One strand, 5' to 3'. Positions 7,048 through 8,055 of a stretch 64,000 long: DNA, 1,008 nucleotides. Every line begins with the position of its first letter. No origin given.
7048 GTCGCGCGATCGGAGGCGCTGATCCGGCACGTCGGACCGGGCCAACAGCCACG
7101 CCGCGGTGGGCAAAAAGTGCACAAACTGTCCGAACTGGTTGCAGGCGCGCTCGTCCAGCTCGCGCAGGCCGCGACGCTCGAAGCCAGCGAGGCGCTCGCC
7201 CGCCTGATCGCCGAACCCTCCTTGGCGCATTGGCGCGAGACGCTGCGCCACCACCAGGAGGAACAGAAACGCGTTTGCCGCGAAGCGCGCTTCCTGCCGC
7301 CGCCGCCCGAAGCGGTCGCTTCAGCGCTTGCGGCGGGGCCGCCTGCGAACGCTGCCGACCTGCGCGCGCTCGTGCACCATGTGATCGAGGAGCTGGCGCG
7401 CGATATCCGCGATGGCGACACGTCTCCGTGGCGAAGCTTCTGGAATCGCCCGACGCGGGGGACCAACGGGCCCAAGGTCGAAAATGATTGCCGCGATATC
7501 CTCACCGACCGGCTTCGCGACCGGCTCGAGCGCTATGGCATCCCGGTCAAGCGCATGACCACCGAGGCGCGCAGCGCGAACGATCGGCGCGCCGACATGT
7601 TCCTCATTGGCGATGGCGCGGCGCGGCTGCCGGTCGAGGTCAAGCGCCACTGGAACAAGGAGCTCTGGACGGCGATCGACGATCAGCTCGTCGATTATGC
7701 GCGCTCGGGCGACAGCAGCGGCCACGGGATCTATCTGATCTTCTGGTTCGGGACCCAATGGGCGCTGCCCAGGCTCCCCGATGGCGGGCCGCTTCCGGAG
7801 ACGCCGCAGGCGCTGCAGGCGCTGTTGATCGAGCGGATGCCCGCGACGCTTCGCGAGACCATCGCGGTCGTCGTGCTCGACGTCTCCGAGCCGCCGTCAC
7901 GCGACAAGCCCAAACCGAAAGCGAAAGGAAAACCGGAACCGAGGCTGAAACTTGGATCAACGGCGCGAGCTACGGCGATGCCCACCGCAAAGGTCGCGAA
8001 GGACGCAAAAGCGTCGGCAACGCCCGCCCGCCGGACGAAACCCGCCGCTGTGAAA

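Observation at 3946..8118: Giant STAND/NACHT-like NTPase with the nuclease at the C-terminus: inverted Avs-like architecture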

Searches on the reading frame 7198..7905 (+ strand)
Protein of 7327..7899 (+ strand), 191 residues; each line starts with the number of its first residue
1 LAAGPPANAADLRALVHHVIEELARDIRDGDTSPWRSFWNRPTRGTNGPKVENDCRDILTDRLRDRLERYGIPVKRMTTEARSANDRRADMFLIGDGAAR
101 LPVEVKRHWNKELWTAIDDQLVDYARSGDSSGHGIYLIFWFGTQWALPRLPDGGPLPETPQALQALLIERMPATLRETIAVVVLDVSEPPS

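Call 44: predict_structure(alignment_id=A2)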
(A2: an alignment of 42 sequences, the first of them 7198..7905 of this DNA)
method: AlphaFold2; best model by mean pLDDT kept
length: 236 residues; sequences in the alignment: 42
mean_pLDDT: 89.9   pTM: 0.78
mean pLDDT of the five models: 89.9, 89.7, 88.6, 88.4, 87.3
residues with pLDDT >= 90: 167; 70-90: 49; 50-70: 20; < 50: 0
segments of 3 or more residues with pLDDT < 50: none
pLDDT, mean of each block of 10 residues (from residue 1): 94 96 94 80 72 93 96 93 80 95 93 78 62 82 91 98 93 93 98 97 98 97 98 86
secondary structure, 60 per line:
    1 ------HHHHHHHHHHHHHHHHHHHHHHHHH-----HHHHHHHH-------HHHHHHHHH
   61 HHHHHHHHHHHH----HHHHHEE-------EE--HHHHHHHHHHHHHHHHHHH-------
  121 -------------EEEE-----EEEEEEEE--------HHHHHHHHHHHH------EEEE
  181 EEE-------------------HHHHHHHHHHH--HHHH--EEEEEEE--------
elements in order: H7-31 H37-44 H52-72 H77-81 H95-113 E134-137 E143-150 H159-170 E177-183 H203-213 H216-219 E222-228

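Call 47: fold_search(model_id=the predicted structure, library=pdb)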
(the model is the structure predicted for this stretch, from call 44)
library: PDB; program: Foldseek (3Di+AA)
matches with E <= 10: 991; with E <= 0.001: 0
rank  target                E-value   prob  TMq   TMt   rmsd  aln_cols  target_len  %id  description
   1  3bm3_A                1.3e-02  0.54  0.27  0.26  12.4       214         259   14  Restriction endonuclease PspGI-substrate DNA complex (released 2008-09-16)
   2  8q44_A                3.7e-02  0.35  0.27  0.17  16.8       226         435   14  Crystal structure of cA4-bound Can2 (E364R) in complex with oligo-T DNA (released 2023-11-22)
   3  9pcx_B                6.4e-02  0.06  0.13  0.07  16.2       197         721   11  22bin20S complex (NSF-alphaSNAP-2:2 syntaxin-1a:SNAP-25), hydrolyzing, class 14 (released 2025-08-06)
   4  9pcz_A                8.3e-02  0.06  0.15  0.07  15.7       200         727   13  22bin20S complex (NSF-alphaSNAP-2:2 syntaxin-1a:SNAP-25), hydrolyzing, class 15 (released 2025-08-06)
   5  9omq_C                8.3e-02  0.05  0.14  0.07  18.4       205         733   12  NSF, substrate free, hydrolyzing, class 24 (released 2025-08-06)
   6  9pdd_B                9.4e-02  0.06  0.12  0.07  15.4       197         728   11  22bin20S complex (NSF-alphaSNAP-2:2 syntaxin-1a:SNAP-25), hydrolyzing, class 29 (released 2025-08-06)
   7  9okc_B                1.4e-01  0.05  0.15  0.09  19.7       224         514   13  22bin20S complex (NSF-alphaSNAP-2:2 syntaxin-1a:SNAP-25), hydrolyzing, class 17 (released 2025-08-06)
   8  9olo_B                1.5e-01  0.08  0.16  0.08  15.8       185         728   11  22bin20S complex (NSF-alphaSNAP-2:2 syntaxin-1a:SNAP-25), hydrolyzing, class 19 (released 2025-08-06)
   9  9pc3_B                1.5e-01  0.06  0.15  0.07  12.9       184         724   12  21bin20S complex (NSF-alphaSNAP-2:1 syntaxin-1a:SNAP-25), non-hydrolyzing, class 12 (released 2025-08-06)
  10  9omq_D                1.6e-01  0.18  0.18  0.10   8.0        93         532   13  NSF, substrate free, hydrolyzing, class 24 (released 2025-08-06)
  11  9nv9_D                1.6e-01  0.04  0.12  0.09  13.0       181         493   10  NSF Mg2+ class 1 heptamer (released 2025-10-01)
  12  3j95_D                1.8e-01  0.06  0.15  0.10  18.6       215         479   13  Structure of ADP-bound N-ethylmaleimide sensitive factor determined by single particle cryoelectron microscopy (released 2015-01-28)
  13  6mdn_A                1.8e-01  0.04  0.15  0.10  18.9       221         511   12  The 20S supercomplex engaging the SNAP-25 N-terminus (class 2) (released 2018-09-19)
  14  6rqc_C                1.9e-01  0.10  0.22  0.12  18.9       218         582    9  Cryo-EM structure of an MCM loading intermediate (released 2019-11-20)
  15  9ojr_B                1.9e-01  0.06  0.16  0.09  16.2       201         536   12  21bin20S complex (NSF-alphaSNAP-2:1 syntaxin-1a:SNAP-25), non-hydrolyzing, class 3 (released 2025-08-06)
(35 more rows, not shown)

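Call 51: fold_search(model_id=the predicted structure, library=viral)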
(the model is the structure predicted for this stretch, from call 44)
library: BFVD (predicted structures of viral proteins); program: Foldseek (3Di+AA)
matches with E <= 10: 564; with E <= 0.001: 0
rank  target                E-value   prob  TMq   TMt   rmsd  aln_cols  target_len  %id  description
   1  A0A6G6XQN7            4.6e-03  0.96  0.31  0.19  10.8       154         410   16  (no name in the UniProt tables at hand)
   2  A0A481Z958            8.7e-03  0.57  0.24  0.16   9.0       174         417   14  C2H2-type domain-containing protein [Pithovirus LCPAC304]
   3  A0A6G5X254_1          1.2e-02  0.44  0.22  0.07  16.1       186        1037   15  RNA-directed RNA polymerase L [Bern perch virus]
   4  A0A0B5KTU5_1          1.4e-02  0.28  0.19  0.06  19.6       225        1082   13  RNA-dependent RNA polymerase [Shayang Spider Virus 2]
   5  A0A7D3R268            1.5e-02  0.93  0.34  0.48   5.9       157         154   14  Uncharacterized protein [Fadolivirus FV1/VV64]
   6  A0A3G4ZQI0            1.7e-02  0.84  0.33  0.41   8.5       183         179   14  Uncharacterized protein [Terrestrivirus sp.]
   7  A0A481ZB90            2.5e-02  0.51  0.22  0.33   9.5       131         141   16  Endonuclease [Pithovirus LCPAC304]
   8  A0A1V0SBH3            3.0e-02  0.41  0.29  0.22  12.9       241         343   13  DUF2726 domain-containing protein [Catovirus CTV1]
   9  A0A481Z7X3            3.9e-02  0.44  0.27  0.21   8.7       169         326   11  Endonuclease [Pithovirus LCPAC304]
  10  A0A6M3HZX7            5.0e-02  0.91  0.34  0.60   6.3       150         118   16  (no name in the UniProt tables at hand)
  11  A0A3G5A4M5            6.8e-02  0.51  0.29  0.16   8.4       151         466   12  C2H2-type domain-containing protein [Harvfovirus sp.]
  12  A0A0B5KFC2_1          7.7e-02  0.33  0.21  0.06   9.4       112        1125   10  RNA-directed RNA polymerase L [Wuhan Spider Virus]
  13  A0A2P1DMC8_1          8.2e-02  0.12  0.19  0.07  11.9       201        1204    9  (no name in the UniProt tables at hand)
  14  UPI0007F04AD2         9.9e-02  0.06  0.13  0.15  21.6       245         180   11  (no name look-up for this kind of identifier)
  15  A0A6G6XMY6            1.2e-01  0.35  0.29  0.35   9.0       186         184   10  (no name in the UniProt tables at hand)
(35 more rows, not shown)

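Call 83: search_protein_families(library=pfam, alignment_id=A4, max_evalue=10)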
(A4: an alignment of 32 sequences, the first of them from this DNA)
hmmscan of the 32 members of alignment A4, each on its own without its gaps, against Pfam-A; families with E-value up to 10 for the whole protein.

A. member 1, seq(191 aa): 1 family
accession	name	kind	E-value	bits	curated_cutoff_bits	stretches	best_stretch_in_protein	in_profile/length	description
PF04313.20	HSDR_N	-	0.082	13.2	25.1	1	83-129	122-166/198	Type I restriction enzyme R protein N terminus (HSDR_N)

B. families by the number of members that match (of 32 scanned): 10 families
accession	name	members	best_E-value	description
PF04313.20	HSDR_N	4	0.027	Type I restriction enzyme R protein N terminus (HSDR_N)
PF19299.5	DUF5914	2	0.022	Domain of unknown function (DUF5914)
PF24382.1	DUF7538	1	0.03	Family of unknown function (DUF7538)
PF08545.16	ACP_syn_III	1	0.042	3-Oxoacyl-[acyl-carrier-protein (ACP)] synthase III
PF11716.13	MDMPI_N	1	0.047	Mycothiol maleylpyruvate isomerase N-terminal domain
PF09273.16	Rubis-subs-bind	1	0.05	Rubisco LSMT substrate-binding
PF20309.4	DRHyd-ASK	1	0.23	Deoxyribohydrolase (DRHyd) domain of the ASK signalosome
PF05794.18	Tcp11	1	0.23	T-complex protein 11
PF09596.15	MamL-1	1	0.29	MamL-1 domain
PF14824.11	Sirohm_synth_M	1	0.59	Sirohaem biosynthesis protein central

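Call 84: search_solved_structures(query=A4, max_evalue=10, show_alignments=3)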
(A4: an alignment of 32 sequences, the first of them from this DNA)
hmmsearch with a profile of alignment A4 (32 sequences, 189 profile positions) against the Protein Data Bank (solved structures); distinct sequences matched with E-value up to 10: 0.

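Call 98: search_protein_representatives(protein=window:7327-7899:+)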
Query: 191 residues. Proteins with E-value up to 0.001 (for the whole library): 1983; up to 1e-10: 1352; up to 1e-30: 149. The best 150 are listed.
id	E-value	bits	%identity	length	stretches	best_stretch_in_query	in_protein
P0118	1.5e-101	354.5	83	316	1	1-190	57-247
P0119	1.8e-67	243.3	60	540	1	1-188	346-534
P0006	4.2e-66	238.8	60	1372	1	2-189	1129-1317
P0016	7.5e-66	238.0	59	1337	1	1-190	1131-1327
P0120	3.4e-65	235.8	57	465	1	2-190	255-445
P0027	1.2e-60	221.0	59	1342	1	1-188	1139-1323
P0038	7.6e-60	218.4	56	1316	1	1-190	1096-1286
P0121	2.7e-57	210.1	52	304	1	1-190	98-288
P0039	6.4e-57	208.8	55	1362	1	1-188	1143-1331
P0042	6.6e-57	208.8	53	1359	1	1-190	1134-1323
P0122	1.8e-56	207.3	57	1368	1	1-190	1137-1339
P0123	7.2e-55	202.1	54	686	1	1-191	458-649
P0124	1.3e-53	198.1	51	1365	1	1-189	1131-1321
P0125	5.4e-48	179.7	50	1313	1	2-187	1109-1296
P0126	5.5e-47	176.4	49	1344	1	1-188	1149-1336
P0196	1.4e-33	132.7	44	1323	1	5-189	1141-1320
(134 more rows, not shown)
